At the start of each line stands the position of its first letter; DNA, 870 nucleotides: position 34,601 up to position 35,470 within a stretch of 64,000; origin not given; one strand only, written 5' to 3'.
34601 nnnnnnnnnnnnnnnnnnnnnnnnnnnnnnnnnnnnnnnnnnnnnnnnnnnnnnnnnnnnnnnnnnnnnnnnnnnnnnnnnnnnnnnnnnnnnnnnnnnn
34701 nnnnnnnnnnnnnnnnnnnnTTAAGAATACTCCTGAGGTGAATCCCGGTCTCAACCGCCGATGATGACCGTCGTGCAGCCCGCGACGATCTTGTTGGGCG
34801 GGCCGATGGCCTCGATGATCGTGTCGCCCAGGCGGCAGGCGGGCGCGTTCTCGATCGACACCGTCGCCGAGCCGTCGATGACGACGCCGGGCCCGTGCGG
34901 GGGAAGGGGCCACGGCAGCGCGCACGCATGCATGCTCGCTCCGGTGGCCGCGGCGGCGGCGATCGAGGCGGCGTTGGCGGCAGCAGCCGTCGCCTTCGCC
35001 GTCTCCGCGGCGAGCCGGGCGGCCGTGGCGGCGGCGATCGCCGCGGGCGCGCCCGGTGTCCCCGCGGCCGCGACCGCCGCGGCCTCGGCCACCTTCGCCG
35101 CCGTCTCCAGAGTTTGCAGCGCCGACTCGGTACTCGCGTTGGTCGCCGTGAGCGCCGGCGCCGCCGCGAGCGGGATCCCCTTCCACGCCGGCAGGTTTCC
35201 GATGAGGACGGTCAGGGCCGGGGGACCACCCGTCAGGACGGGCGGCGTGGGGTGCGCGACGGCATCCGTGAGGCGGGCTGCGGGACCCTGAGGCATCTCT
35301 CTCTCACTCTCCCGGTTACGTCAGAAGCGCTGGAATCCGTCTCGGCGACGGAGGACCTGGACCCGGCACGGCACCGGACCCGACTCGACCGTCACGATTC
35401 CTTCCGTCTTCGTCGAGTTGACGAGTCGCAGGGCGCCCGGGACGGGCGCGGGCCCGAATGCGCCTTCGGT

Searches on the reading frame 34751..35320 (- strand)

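Call 48: search_protein_families(library=pfam, proteins=[window:34751-35320:-], max_evalue=0.001)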
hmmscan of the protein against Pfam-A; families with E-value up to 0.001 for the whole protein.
window:34751-35320:- (189 aa): 1 family
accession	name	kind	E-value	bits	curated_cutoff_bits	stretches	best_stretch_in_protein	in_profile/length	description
PF05488.18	PAAR_motif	-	5.5e-08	33.4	27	1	140-189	4-52/70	PAAR motif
